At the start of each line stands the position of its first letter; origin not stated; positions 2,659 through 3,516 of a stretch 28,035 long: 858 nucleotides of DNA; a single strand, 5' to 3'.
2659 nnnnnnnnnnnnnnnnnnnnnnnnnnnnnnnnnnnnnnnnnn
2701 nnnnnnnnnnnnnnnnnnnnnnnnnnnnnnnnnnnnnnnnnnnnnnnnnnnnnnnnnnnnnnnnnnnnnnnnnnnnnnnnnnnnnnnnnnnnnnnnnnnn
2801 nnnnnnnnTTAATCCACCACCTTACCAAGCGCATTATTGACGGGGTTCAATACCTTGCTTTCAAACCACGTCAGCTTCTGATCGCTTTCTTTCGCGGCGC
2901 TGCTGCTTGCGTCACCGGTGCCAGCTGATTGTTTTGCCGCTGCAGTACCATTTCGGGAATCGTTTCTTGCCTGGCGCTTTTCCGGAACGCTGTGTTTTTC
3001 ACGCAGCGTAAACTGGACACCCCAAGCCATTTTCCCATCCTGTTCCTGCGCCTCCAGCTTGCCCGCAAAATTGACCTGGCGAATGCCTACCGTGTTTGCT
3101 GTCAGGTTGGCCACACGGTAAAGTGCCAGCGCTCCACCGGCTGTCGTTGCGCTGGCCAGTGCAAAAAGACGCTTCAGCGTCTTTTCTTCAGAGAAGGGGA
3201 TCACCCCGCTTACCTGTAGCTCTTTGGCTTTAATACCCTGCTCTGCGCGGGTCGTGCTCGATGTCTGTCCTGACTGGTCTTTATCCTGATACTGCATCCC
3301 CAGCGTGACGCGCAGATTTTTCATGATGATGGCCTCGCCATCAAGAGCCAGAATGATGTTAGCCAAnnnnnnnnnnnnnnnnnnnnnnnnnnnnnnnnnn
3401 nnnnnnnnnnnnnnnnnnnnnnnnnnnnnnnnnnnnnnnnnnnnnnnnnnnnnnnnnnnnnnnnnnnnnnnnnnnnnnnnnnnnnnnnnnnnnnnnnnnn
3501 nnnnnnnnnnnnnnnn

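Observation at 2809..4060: Two unassigned proteins between the tail fibre assembly gene and the hub/spike gene, at the position of the P2 Z/fun variable locus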

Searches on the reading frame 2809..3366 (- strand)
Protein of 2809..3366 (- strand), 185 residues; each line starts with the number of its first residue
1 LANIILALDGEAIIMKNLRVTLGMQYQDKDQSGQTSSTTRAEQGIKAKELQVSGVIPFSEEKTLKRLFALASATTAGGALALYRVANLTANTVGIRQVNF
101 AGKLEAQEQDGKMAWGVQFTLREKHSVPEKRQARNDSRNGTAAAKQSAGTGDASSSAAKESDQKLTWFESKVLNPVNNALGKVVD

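Call 5: search_protein_families(library=pfam, proteins=[window:2809-3324:-], max_evalue=1)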
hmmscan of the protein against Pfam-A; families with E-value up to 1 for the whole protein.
window:2809-3324:- (171 aa): 1 family
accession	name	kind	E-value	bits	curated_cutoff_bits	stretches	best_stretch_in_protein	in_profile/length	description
PF25759.1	HP1_ORF34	-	2.6e-52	177.5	27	1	2-169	13-178/180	Bacteriophage HP1 ORF34 baseplate complex protein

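Call 6: search_protein_families(library=phrogs, proteins=[window:2809-3324:-], max_evalue=0.1)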
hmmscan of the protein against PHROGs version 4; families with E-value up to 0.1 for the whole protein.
window:2809-3324:- (171 aa): 1 family
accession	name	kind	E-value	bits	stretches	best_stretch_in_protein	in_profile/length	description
phrog_1398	-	unknown function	1.8e-59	201.4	1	1-167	15-178/178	-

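Call 9: search_solved_structures(query=window:2809-3324:-, max_evalue=10)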
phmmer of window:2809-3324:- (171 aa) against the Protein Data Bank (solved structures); distinct sequences matched with E-value up to 10: 2.
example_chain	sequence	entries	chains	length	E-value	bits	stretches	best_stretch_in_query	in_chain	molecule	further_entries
5b3i_A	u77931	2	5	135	0.3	14.6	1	12-96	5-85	Cytochrome c prime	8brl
8rkp_A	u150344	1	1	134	0.31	14.5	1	12-96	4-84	Cytochrome c prime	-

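Call 11: search_dna_similar(query=window:2809-3324:-, collection=phages, mode=protein, max_rows=40, max_evalue=0.001)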
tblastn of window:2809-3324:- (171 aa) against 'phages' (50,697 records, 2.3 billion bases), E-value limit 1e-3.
Records with a match: 72; places in all: 72; records where one place covers at least 80% of the query: 25.
Best place of each record, by identity: 60-80% 1; <60% 71.
By first word of the organism name: Vibrio 29; Escherichia 9; Pseudomonas 6; Salmonella 5; Aeromonas 4; Pasteurella 4; Haemophilus 4; Pseudoalteromonas 3; Yersinia 2; Cronobacter 2; and 2 more.
By host as written in the record: - 13; Salmonella sp. 4; Vibrio alginolyticus 4; Yersinia enterocolitica 324 2; Cronobacter sakazakii 2; Aeromonas media 2; Pseudomonas aeruginosa WH-SGI-V-07174 2; Salinivibrio sp. 2; and 34 more.
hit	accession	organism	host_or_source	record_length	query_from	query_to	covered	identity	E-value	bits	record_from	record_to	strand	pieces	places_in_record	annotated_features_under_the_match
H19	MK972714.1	Salmonella phage SW3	Salmonella sp.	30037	1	171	100%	56.7%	3e-46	166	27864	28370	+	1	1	hypothetical protein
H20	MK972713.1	Salmonella phage SW5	Salmonella sp.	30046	1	171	100%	56.7%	3e-46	166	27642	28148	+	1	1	hypothetical protein | head completion protein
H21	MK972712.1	Salmonella phage SI7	Salmonella sp.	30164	1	171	100%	56.7%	3e-46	166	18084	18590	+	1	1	hypothetical protein (x2)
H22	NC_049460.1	Salmonella phage SI7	Salmonella sp.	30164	1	171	100%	56.7%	3e-46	166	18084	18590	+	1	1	hypothetical protein | baseplate protein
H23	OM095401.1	Yersinia phage vB_YenM_324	Yersinia enterocolitica 324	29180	1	167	98%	56.9%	1e-40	150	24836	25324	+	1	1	adenine glycosylase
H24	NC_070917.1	Yersinia phage vB_YenM_324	Yersinia enterocolitica 324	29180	1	167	98%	56.9%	1e-40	150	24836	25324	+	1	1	adenine glycosylase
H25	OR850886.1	Salmonella phage S.Kent 1-2-1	Salmonella enterica subsp. enterica ...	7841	1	167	98%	55.1%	2e-42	155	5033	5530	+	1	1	record has no annotation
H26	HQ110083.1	Cronobacter phage ESSI-2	Cronobacter sakazakii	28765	1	167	98%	55.1%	7e-42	154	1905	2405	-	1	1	hypothetical protein (x2)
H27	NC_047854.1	Cronobacter phage ESSI-2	Cronobacter sakazakii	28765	1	167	98%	55.1%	7e-42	154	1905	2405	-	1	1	hypothetical protein (x2)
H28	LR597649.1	Escherichia phage ESSI2_ev015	-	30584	1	167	98%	54.5%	6e-43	157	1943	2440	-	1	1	hypothetical protein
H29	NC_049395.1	Escherichia phage ESSI2_ev015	-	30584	1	167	98%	54.5%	6e-43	157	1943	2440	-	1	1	hypothetical protein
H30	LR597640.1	Escherichia phage ESSI2_ev129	-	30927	1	167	98%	54.5%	6e-43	157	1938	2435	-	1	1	hypothetical protein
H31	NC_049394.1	Escherichia phage ESSI2_ev129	-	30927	1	167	98%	54.5%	6e-43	157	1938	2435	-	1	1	hypothetical protein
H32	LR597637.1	Escherichia phage ESSI2_ev239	-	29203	1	167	98%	53.9%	5e-43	157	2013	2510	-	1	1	FIG00640809: hypothetical protein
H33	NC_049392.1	Escherichia phage ESSI2_ev239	-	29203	1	167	98%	53.9%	5e-43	157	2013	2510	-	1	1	FIG00640809: hypothetical protein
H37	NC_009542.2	Aeromonas phage phiO18P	Aeromonas media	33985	1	166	97%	50.3%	6e-33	128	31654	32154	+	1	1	hypothetical protein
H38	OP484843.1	Aeromonas phage A051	Aeromonas sp.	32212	1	120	70%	60.0%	2e-29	118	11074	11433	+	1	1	hypothetical protein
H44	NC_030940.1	Pseudomonas phage phi3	Pseudomonas aeruginosa WH-SGI-V-07174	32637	2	167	97%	39.8%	3e-19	89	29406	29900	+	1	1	nucleoid DNA-binding protein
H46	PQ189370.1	Vibrio phage 10N.286.55.C3_PE002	Vibrio cyclitrophicus 10N.286.55.C3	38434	1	167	98%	37.6%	1e-20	93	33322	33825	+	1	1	hypothetical protein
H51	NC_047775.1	Salinivibrio phage SMHB1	Salinivibrio sp.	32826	1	124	73%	44.4%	8e-20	91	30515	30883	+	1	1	PP_00047: adenine glycosylase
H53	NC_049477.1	Vibrio phage vB_ValM-yong1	Vibrio alginolyticus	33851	1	127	74%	43.3%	1e-21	96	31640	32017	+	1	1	tail-collar fiber protein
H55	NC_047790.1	Pseudoalteromonas phage C5a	Pseudoalteromonas sp. RHS-str. 402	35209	1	120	70%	45.8%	1e-22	99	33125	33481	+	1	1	hypothetical protein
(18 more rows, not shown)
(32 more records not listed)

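Call 15: search_protein_families(library=pfam, proteins=[window:2809-3366:-], max_evalue=0.1)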
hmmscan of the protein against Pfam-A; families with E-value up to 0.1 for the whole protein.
window:2809-3366:- (185 aa): 1 family
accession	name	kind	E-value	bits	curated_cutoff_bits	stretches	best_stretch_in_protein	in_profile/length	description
PF25759.1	HP1_ORF34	-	2.7e-57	193.8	27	1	6-183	3-178/180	Bacteriophage HP1 ORF34 baseplate complex protein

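Call 16: search_protein_families(library=ncbifam, proteins=[window:2809-3366:-], max_evalue=0.1)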
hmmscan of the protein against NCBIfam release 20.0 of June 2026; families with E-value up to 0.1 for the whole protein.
window:2809-3366:- (185 aa): 1 family
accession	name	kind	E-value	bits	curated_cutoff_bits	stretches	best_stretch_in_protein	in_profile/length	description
TIGR03369.1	cellulose_bcsE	equivalog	0.02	14.1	244.65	1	99-174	10-84/322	cellulose biosynthesis protein BcsE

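Call 23: find_homologous_proteins(query=window:2809-3366:-, max_evalue=0.001)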
Query window:2809-3366:- (185 aa): 275 proteins with E <= 0.001 among 590 candidates; the best 120 are listed.
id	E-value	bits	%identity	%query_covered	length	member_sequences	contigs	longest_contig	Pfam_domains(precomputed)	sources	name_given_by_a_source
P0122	1.3e-107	375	97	100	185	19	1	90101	PF25759.2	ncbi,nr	ncbi:TPA: hypothetical protein L0W79_004057 [Citrobacter freundii]|nr:hypothetical protein [Citrobac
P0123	3.9e-95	334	93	92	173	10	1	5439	PF25759.2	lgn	-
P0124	7.6e-91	320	91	92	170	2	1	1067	PF25759.2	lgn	-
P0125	1.4e-89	316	81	99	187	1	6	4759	PF25759.2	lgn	-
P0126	3.0e-89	315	87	92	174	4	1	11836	PF25759.2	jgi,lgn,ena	-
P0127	1.2e-86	307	80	100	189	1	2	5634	PF25759.2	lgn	-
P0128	1.9e-86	306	80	100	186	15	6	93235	PF25759.2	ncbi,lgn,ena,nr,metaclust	ncbi:hypothetical protein NLH84_001046 [Escherichia coli]|nr:hypothetical protein [Escherichia coli]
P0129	3.5e-86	305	80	100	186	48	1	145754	PF25759.2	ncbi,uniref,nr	ncbi:baseplate complex protein [Citrobacter freundii]|uniref:baseplate complex protein n=1 Tax=Citro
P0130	3.7e-86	305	85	92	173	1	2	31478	PF25759.2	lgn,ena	-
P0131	1.2e-84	300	85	92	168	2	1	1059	PF25759.2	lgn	-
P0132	2.5e-83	296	79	100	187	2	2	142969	PF25759.2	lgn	-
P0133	5.2e-58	214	60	98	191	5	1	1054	PF25759.2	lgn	-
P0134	7.1e-58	213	60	98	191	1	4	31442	PF25759.2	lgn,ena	-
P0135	1.5e-57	212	59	96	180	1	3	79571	PF25759.2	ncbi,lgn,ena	-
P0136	2.1e-57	212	62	98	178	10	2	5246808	PF25759.2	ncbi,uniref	ncbi:hypothetical protein AAH678_30595 [Sodalis endosymbiont of Spalangia cameroni]|uniref:baseplate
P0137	2.2e-57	212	59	95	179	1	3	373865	PF25759.2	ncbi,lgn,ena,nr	ncbi:TPA: hypothetical protein I4G69_000240 [Enterobacter asburiae]|nr:hypothetical protein [Enterob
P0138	1.0e-56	209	57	98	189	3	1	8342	PF25759.2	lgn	-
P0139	2.1e-56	208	56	98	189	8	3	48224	PF25759.2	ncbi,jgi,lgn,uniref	ncbi:hypothetical protein [Atlantibacter subterraneus]|uniref:baseplate complex protein n=1 Tax=Atla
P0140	2.2e-56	208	58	96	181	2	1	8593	PF25759.2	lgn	-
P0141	4.0e-56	207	57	98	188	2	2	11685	PF25759.2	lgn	-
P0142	4.3e-56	207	58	96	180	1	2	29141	PF25759.2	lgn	-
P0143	9.0e-56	206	60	98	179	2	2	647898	PF25759.2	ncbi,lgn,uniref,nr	ncbi:hypothetical protein J1785_07260 [Rahnella sp. SL6]|uniref:baseplate complex protein n=1 Tax=Ra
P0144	1.4e-55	206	57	98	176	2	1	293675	PF25759.2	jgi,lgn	-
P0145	2.6e-55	205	58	96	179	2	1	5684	PF25759.2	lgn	-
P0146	7.1e-55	203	58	96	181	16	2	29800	PF25759.2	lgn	-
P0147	7.7e-55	203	58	98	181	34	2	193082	PF25759.2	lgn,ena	-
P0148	9.2e-55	203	60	98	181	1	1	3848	PF25759.2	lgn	-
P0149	1.1e-54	203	54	98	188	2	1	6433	PF25759.2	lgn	-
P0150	1.1e-54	203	60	95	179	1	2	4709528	PF25759.2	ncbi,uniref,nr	ncbi:Phage protein [Sodalis praecaptivus]|uniref:Phage protein n=1 Tax=Sodalis praecaptivus TaxID=12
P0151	1.7e-54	202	61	98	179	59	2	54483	PF25759.2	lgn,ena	-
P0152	2.9e-54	201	58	96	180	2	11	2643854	PF25759.2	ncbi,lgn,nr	ncbi:hypothetical protein JAG44_001196 [Citrobacter koseri]|nr:hypothetical protein [Citrobacter kos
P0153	3.1e-54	201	57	95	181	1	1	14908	PF25759.2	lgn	-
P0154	3.3e-54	201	60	96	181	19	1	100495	PF25759.2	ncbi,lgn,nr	ncbi:hypothetical protein I5Q45_23200 [Serratia marcescens]|nr:hypothetical protein [Serratia marces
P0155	4.5e-54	201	58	96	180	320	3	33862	PF25759.2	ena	-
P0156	6.2e-54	200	59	95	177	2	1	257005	PF25759.2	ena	-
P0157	8.0e-54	200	56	96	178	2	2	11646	PF25759.2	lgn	-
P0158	1.0e-53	200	56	98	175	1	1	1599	PF25759.2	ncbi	-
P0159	1.0e-53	200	60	98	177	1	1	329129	PF25759.2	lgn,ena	-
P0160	1.1e-53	200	58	96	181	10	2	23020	PF25759.2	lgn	-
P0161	1.3e-53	199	57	96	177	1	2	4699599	PF25759.2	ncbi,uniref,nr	ncbi:hypothetical protein [Mixta intestinalis]|uniref:Uncharacterized protein n=1 Tax=Mixta intestin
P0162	1.4e-53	199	59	98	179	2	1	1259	PF25759.2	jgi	-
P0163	1.4e-53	199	59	96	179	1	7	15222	PF25759.2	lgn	-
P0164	1.5e-53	199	58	98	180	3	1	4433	PF25759.2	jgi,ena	-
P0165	2.0e-53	199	60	96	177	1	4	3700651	PF25759.2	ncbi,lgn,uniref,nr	ncbi:hypothetical protein [Yersinia ruckeri]|uniref:baseplate complex protein n=1 Tax=Yersinia rucke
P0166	2.1e-53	199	60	96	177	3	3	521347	PF25759.2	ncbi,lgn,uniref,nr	ncbi:hypothetical protein NE897_15075 [Yersinia ruckeri]|uniref:baseplate complex protein n=1 Tax=Ye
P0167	2.4e-53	198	60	96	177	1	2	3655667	PF25759.2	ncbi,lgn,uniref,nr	ncbi:hypothetical protein ND446_02600 [Yersinia ruckeri]|uniref:baseplate complex protein n=1 Tax=Ye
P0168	3.6e-53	198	57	98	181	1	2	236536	PF25759.2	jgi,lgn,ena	-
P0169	5.5e-53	197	58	98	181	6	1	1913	PF25759.2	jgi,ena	-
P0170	6.2e-53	197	58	96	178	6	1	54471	PF25759.2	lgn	-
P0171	7.7e-53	197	52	99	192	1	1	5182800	PF25759.2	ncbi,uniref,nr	ncbi:hypothetical protein FEM41_01875 [Jejubacter calystegiae]|uniref:Uncharacterized protein n=1 Ta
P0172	8.1e-53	197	58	99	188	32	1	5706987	PF25759.2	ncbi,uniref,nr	ncbi:baseplate complex protein [Serratia liquefaciens]|uniref:Uncharacterized protein n=1 Tax=Serrat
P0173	8.2e-53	197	58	96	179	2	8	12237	PF25759.2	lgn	-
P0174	8.3e-53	197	56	96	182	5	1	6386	PF25759.2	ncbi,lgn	-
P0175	9.0e-53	197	57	98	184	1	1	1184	PF25759.2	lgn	-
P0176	9.9e-53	196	58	96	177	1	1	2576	PF25759.2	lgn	-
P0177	1.1e-52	196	58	96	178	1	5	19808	PF25759.2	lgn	-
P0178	1.2e-52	196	60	98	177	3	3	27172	PF25759.2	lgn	-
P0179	1.4e-52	196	56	96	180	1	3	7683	PF25759.2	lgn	-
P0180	1.4e-52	196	56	95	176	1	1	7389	PF25759.2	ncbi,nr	ncbi:hypothetical protein NGB58_25330 [Escherichia coli]|nr:hypothetical protein [Escherichia coli]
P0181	1.7e-52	196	60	98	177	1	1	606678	PF25759.2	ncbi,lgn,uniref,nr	ncbi:hypothetical protein [Candidatus Symbiopectobacterium sp. NZEC151]|uniref:baseplate complex pro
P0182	1.8e-52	196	57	95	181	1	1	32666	PF25759.2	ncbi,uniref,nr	ncbi:hypothetical protein LZ634_19700 [Kluyvera intermedia]|uniref:baseplate complex protein n=1 Tax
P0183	2.7e-52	195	56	96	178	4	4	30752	PF25759.2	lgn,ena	-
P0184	3.0e-52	195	57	96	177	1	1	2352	PF25759.2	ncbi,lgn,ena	-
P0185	3.3e-52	195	56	98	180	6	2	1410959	PF25759.2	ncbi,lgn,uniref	ncbi:baseplate complex protein [Ewingella allii]|uniref:baseplate complex protein n=1 Tax=Ewingella 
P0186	3.9e-52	195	60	96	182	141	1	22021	PF25759.2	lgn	-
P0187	5.1e-52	194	57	97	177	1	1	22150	PF25759.2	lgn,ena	-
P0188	5.1e-52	194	54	95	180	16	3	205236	PF25759.2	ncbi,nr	ncbi:hypothetical protein H5U51_25125 [Escherichia coli]|nr:hypothetical protein [Escherichia coli] 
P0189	5.5e-52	194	57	99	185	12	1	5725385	PF25759.2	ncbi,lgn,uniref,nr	ncbi:hypothetical protein CRN79_23840 [Serratia fonticola]|uniref:baseplate complex protein n=1 Tax=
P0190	5.6e-52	194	56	96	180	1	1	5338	PF25759.2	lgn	-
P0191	6.7e-52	194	56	96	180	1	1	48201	PF25759.2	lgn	-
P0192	7.3e-52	194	57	96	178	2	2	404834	PF25759.2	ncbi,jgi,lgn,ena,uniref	ncbi:MAG: hypothetical protein WCB03_22095 [Rouxiella badensis]|uniref:baseplate complex protein n=1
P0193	8.2e-52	193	56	95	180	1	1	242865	PF25759.2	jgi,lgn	jgi:hypothetical protein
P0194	8.3e-52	193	57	95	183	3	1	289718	PF25759.2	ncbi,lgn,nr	ncbi:hypothetical protein SGV96_08930 [Klebsiella pneumoniae]|nr:hypothetical protein [Klebsiella pn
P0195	1.1e-51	193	54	95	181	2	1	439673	PF25759.2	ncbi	ncbi:baseplate complex protein [Pseudomonas graminis]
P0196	1.2e-51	193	57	95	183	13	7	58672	PF25759.2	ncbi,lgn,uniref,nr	ncbi:hypothetical protein RJ492_004756 [Pluralibacter gergoviae]|uniref:Uncharacterized protein n=1 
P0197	1.2e-51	193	58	96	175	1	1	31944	PF25759.2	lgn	-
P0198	1.2e-51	193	57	96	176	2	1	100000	PF25759.2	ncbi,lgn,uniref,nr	ncbi:hypothetical protein [Rahnella sp. ChDrAdgB13]|uniref:baseplate complex protein n=1 Tax=Rahnell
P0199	1.3e-51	193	56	96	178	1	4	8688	PF25759.2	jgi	-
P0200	1.3e-51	193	56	96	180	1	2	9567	PF25759.2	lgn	-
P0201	1.3e-51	193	60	98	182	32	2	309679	PF25759.2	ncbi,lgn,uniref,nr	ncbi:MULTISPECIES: hypothetical protein [Pectobacterium]|uniref:baseplate complex protein n=1 Tax=Pe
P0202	1.5e-51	193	56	99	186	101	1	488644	PF25759.2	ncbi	-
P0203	1.6e-51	192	57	95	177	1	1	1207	PF25759.2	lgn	-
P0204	1.7e-51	192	56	97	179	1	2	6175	PF25759.2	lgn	-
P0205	1.9e-51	192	59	96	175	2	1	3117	PF25759.2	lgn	-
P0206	2.8e-51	192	56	95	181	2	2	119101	PF25759.2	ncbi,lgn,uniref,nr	ncbi:phage protein [Kluyvera georgiana ATCC 51603]|uniref:Phage protein n=1 Tax=Kluyvera georgiana A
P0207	3.2e-51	192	56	95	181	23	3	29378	PF25759.2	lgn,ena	-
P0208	3.5e-51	191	56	95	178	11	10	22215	PF25759.2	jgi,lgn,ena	-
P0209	3.7e-51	191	56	95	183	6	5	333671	PF25759.2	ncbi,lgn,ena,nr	ncbi:TPA: hypothetical protein O4E86_000878 [Klebsiella oxytoca]|nr:hypothetical protein [Klebsiella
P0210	4.3e-51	191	56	96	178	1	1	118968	PF25759.2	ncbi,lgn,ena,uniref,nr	ncbi:hypothetical protein [Cedecea davisae]|uniref:baseplate complex protein n=1 Tax=Cedecea davisae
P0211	5.2e-51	191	57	95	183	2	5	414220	PF25759.2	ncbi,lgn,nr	ncbi:TPA: hypothetical protein ACOWSL_002196 [Klebsiella pneumoniae]|nr:hypothetical protein [Klebsi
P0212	5.6e-51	191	52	98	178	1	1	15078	PF25759.2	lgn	-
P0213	5.7e-51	191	55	96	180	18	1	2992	PF25759.2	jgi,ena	-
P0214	5.9e-51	191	53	95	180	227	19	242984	PF25759.2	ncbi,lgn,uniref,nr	ncbi:hypothetical protein NLW11_004945 [Escherichia coli]|uniref:baseplate complex protein n=1 Tax=E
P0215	7.5e-51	190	57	95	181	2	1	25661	PF25759.2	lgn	-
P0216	1.3e-50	190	55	95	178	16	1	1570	PF25759.2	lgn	-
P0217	1.6e-50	189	83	62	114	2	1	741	PF25759.2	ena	-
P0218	1.9e-50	189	58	97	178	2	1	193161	PF25759.2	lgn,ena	-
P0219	2.2e-50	189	56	95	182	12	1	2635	PF25759.2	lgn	-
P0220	2.3e-50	189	58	98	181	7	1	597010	PF25759.2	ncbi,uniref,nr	ncbi:baseplate complex protein [Pectobacterium versatile]|uniref:baseplate complex protein n=1 Tax=P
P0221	2.5e-50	189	53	95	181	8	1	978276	PF25759.2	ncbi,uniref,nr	ncbi:hypothetical protein [Erwinia sp. JH02]|uniref:baseplate complex protein n=1 Tax=Erwinia sp. JH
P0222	2.6e-50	189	55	95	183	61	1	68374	PF25759.2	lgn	-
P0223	3.5e-50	188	53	95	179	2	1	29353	PF25759.2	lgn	-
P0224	4.7e-50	188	56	96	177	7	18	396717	PF25759.2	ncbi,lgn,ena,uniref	ncbi:hypothetical protein [Erwinia aphidicola]|uniref:baseplate complex protein n=1 Tax=Erwinia aphi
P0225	5.4e-50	188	55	96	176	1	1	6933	PF25759.2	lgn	-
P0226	9.0e-50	187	59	98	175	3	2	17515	PF25759.2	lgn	-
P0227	1.0e-49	187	57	98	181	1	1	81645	PF25759.2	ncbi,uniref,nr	ncbi:hypothetical protein [Brenneria corticis]|uniref:Uncharacterized protein n=1 Tax=Brenneria cort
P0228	1.4e-49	186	55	97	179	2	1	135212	PF25759.2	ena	-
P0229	1.4e-49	186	56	96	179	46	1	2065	PF25759.2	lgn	-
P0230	1.8e-49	186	59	98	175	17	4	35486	PF25759.2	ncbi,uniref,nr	ncbi:hypothetical protein F6X50_20030 [Dickeya dianthicola]|uniref:baseplate complex protein n=1 Tax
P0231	4.8e-49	184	57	98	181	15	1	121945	PF25759.2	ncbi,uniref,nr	ncbi:hypothetical protein Xbed_01639 [Xenorhabdus beddingii]|uniref:Uncharacterized protein n=1 Tax=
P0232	7.8e-49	184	56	96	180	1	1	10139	PF25759.2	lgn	-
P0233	9.5e-49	184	54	97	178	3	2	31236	PF25759.2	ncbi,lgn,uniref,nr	ncbi:hypothetical protein [Pantoea sp. CTOTU50773]|uniref:baseplate complex protein n=1 Tax=Pantoea 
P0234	2.1e-48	182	55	96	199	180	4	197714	PF25759.2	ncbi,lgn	-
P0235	3.8e-48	182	56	98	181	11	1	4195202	PF25759.2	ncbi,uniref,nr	ncbi:baseplate complex protein [Xenorhabdus doucetiae]|uniref:Phage protein n=1 Tax=Xenorhabdus douc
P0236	3.9e-48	182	51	97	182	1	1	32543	PF25759.2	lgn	-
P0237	5.8e-48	181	55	98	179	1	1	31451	PF25759.2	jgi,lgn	jgi:hypothetical protein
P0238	6.2e-48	181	51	98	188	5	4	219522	PF25759.2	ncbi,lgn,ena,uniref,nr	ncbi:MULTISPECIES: baseplate complex protein [Lelliottia]|uniref:Uncharacterized protein n=1 Tax=Lel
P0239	8.7e-48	180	54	96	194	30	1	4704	PF25759.2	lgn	-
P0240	7.1e-47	177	52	97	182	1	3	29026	PF25759.2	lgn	-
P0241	7.1e-47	177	56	95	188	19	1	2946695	PF25759.2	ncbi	ncbi:baseplate complex protein [Providencia hangzhouensis]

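Call 28: search_solved_structures(query=A2, max_evalue=10, show_alignments=2)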
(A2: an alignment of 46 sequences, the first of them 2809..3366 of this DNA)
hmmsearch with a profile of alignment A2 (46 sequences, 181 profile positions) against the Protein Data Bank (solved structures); distinct sequences matched with E-value up to 10: 1.
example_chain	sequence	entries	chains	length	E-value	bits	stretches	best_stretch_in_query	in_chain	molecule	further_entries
9e71_BC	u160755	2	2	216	2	11.2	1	81-102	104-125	Small ribosomal subunit protein uS3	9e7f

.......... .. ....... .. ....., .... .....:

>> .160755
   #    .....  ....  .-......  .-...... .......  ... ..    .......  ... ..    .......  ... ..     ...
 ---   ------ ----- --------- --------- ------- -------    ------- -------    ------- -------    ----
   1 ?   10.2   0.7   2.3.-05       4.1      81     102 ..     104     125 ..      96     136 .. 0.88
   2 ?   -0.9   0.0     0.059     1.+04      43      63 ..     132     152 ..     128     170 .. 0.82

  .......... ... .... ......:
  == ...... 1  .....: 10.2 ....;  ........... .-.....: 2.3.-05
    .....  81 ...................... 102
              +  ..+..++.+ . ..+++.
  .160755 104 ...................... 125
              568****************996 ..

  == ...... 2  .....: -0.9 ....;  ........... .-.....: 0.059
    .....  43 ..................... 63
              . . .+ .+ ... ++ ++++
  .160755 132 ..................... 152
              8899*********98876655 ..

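Call 34: predict_structure(alignment_id=A2)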
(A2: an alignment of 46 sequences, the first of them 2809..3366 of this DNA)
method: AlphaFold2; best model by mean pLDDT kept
length: 185 residues; sequences in the alignment: 46
mean_pLDDT: 69.2   pTM: 0.54
mean pLDDT of the five models: 69.2, 68.8, 65.8, 62.5, 59.6
residues with pLDDT >= 90: 42; 70-90: 56; 50-70: 31; < 50: 56
segments of 3 or more residues with pLDDT < 50: 31-44, 127-134, 139-164, 183-185
pLDDT, mean of each block of 10 residues (from residue 1): 75 88 68 45 62 91 91 88 89 88 89 89 65 49 37 38 52 54 45
secondary structure, 60 per line:
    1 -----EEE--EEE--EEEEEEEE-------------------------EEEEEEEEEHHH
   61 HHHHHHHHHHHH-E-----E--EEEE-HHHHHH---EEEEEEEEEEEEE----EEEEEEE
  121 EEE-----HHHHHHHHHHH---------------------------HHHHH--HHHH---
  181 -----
elements in order: E6-8 E11-13 E16-23 E49-57 H58-72 E83-86 H88-93 E97-109 E114-123 H129-139 H167-171 H174-177
